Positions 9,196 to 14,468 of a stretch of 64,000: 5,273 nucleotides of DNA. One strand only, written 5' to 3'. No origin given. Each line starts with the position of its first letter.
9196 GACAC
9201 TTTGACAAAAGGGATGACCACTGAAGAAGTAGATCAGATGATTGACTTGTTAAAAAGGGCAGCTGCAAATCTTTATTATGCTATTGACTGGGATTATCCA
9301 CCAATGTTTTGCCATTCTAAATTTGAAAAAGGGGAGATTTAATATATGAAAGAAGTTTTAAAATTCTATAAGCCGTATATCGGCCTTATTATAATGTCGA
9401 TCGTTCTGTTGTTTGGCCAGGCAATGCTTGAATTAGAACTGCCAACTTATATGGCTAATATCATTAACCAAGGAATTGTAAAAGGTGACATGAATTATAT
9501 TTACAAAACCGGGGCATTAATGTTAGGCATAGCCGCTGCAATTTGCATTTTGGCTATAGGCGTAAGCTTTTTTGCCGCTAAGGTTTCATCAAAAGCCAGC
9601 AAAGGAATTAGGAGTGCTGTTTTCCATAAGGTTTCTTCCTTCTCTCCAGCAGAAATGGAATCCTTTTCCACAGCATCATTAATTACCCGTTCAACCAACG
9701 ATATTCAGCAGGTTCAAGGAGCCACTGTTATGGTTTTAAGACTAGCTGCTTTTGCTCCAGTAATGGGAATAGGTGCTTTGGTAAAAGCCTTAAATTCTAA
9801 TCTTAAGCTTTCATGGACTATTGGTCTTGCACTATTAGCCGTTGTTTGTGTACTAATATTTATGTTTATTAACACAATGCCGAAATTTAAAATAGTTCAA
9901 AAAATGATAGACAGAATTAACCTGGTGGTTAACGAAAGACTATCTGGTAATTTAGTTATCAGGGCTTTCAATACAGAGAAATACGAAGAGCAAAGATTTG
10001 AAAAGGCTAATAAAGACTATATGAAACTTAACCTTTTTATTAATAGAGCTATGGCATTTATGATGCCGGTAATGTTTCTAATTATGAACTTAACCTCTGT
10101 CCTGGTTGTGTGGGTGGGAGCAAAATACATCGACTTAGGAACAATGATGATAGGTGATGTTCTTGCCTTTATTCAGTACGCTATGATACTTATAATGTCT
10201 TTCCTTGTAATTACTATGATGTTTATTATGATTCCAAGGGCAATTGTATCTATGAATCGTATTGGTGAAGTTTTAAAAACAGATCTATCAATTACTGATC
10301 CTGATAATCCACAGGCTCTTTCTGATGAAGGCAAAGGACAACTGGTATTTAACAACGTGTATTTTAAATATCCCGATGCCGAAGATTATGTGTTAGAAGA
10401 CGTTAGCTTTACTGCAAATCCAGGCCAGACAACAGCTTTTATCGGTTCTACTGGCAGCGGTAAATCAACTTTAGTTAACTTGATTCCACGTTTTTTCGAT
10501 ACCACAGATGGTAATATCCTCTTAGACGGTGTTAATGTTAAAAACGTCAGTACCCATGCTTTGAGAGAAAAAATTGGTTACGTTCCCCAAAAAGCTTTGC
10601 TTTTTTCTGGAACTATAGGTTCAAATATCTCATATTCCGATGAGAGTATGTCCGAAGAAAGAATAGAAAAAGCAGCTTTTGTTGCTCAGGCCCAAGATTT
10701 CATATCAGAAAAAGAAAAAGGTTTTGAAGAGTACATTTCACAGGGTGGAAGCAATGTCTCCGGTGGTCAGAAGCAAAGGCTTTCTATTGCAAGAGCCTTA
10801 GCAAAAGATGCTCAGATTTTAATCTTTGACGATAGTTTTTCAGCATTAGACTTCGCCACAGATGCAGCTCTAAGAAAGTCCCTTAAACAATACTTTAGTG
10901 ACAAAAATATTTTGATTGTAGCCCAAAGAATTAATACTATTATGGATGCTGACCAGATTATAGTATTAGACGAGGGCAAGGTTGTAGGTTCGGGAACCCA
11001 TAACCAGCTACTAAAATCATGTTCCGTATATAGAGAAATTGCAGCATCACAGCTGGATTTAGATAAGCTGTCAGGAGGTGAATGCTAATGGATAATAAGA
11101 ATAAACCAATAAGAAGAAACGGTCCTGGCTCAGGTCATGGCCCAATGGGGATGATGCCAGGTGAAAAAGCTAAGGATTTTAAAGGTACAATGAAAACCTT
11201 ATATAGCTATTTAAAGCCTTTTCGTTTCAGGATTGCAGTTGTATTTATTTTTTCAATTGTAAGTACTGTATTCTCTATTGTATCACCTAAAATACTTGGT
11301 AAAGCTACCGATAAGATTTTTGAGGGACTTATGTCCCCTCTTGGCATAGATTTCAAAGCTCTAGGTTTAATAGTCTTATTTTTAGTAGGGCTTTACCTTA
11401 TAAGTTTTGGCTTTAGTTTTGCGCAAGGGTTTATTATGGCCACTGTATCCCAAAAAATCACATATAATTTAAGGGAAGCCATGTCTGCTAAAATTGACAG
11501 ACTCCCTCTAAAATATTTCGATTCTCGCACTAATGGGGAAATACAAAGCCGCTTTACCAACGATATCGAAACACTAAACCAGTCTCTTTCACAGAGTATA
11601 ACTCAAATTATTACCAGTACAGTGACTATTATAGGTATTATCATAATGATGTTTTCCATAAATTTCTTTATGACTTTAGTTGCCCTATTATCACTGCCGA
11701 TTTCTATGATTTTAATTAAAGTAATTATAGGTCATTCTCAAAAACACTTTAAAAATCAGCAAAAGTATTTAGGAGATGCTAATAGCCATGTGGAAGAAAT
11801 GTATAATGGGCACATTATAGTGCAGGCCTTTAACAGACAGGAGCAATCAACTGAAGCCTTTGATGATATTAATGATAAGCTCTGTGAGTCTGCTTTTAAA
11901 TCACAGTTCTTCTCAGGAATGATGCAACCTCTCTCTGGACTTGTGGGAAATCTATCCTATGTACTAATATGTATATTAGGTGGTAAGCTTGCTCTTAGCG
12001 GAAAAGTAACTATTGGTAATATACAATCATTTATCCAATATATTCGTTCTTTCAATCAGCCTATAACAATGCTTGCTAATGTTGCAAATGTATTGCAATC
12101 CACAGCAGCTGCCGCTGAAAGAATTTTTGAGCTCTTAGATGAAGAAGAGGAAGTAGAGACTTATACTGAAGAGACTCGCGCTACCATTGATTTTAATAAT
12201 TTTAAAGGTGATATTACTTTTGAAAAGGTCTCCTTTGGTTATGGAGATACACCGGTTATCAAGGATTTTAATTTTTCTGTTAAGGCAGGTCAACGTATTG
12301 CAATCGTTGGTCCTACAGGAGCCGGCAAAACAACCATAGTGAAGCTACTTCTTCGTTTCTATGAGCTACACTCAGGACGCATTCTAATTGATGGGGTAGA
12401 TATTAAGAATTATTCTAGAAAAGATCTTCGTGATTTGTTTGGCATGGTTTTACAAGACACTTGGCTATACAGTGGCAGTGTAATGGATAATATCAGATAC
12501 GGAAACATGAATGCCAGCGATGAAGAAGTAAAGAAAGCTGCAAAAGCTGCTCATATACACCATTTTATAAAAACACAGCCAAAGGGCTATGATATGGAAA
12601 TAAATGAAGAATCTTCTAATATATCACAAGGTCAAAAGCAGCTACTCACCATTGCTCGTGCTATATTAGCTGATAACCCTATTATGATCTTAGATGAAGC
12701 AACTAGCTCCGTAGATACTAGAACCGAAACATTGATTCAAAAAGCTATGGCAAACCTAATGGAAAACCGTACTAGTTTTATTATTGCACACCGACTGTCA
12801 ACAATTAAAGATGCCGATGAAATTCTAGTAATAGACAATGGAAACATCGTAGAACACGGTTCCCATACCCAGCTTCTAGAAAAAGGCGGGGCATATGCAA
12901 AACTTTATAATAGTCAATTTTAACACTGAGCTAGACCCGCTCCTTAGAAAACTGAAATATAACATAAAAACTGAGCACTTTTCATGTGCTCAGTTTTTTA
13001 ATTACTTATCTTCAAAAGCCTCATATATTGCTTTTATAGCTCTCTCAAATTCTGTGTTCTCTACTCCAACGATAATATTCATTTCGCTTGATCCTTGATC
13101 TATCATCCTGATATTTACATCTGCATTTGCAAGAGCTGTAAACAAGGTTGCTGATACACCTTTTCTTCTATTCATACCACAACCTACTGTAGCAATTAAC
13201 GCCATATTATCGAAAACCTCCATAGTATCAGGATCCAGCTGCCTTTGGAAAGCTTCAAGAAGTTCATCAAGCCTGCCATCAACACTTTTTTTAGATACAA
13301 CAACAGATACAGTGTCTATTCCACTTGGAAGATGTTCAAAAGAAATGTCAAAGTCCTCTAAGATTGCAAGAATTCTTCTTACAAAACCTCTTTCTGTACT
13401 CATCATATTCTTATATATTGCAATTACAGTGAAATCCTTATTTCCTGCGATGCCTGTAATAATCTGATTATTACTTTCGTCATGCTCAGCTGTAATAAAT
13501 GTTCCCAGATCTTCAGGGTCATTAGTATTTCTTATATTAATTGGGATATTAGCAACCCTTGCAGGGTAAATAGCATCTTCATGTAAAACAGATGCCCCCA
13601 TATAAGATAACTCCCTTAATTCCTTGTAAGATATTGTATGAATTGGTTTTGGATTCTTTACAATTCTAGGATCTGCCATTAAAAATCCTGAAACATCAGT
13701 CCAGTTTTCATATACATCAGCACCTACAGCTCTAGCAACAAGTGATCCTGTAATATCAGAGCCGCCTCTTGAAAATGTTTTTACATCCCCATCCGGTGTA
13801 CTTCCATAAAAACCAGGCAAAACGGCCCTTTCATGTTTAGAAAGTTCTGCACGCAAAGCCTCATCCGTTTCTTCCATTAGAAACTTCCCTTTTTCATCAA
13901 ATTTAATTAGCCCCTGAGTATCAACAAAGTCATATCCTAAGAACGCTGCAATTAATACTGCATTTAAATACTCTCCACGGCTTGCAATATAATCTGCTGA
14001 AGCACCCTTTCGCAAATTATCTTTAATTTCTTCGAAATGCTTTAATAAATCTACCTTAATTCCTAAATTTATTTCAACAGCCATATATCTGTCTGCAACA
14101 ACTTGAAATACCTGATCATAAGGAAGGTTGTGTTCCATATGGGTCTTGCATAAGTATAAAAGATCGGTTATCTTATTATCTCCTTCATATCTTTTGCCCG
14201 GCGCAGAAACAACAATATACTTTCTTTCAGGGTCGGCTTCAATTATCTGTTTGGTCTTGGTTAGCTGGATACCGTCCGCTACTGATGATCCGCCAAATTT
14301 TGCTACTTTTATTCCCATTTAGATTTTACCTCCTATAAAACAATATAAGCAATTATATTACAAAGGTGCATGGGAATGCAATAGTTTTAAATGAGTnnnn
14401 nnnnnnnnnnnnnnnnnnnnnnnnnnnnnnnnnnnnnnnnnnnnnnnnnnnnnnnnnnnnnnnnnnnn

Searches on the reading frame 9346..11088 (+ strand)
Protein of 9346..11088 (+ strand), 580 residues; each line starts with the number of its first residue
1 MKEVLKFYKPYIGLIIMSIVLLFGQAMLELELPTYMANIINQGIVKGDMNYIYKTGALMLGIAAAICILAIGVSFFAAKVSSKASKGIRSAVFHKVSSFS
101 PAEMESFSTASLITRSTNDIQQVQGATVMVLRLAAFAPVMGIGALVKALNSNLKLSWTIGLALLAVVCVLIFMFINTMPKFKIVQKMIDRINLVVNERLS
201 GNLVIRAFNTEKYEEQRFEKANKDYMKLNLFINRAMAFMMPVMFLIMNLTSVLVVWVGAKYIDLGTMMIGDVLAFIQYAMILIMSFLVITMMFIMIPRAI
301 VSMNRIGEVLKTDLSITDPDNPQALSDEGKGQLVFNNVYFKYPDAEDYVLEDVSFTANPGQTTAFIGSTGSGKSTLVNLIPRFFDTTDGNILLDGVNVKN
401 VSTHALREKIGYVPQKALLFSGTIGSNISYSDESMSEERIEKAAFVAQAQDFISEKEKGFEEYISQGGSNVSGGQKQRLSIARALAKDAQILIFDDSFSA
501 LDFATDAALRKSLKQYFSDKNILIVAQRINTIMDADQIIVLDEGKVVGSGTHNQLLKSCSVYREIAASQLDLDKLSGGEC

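Call 62: search_protein_families(library=pfam, proteins=[window:9346-11088:+], max_evalue=0.000001)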
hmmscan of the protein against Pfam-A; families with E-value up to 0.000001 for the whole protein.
window:9346-11088:+ (580 aa): 2 families
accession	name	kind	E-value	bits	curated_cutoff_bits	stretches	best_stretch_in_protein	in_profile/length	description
PF00664.28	ABC_membrane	-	4.7e-36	125.3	28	1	15-286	1-274/274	ABC transporter transmembrane region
PF00005.33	ABC_tran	-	2.3e-29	103.2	25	1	350-498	1-136/137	ABC transporter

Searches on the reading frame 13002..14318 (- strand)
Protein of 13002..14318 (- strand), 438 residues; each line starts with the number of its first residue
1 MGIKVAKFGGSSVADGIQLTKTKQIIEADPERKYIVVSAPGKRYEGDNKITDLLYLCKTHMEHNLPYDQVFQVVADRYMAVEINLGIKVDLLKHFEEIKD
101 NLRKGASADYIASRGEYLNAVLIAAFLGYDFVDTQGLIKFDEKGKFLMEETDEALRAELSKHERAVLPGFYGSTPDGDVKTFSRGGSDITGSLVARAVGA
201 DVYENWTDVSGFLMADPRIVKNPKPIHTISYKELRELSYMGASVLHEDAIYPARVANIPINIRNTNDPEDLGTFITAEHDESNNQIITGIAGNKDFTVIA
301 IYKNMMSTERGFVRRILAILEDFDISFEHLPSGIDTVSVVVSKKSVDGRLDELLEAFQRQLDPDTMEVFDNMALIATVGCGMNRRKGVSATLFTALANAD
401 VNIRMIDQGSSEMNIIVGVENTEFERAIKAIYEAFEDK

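Call 35: search_protein_families(library=pfam, proteins=[window:13002-14318:-], max_evalue=0.00001)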
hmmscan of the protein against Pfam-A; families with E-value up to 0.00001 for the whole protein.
window:13002-14318:- (438 aa): 3 families
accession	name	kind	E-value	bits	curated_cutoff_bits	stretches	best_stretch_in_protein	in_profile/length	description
PF00696.33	AA_kinase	-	1.8e-32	113.4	24.9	1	3-264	2-234/234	Amino acid kinase family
PF22468.2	ACT_9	-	7.3e-24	83.7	27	1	375-435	1-61/61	ACT domain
PF01842.31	ACT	-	9.1e-09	35.4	27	1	385-432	10-62/66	ACT domain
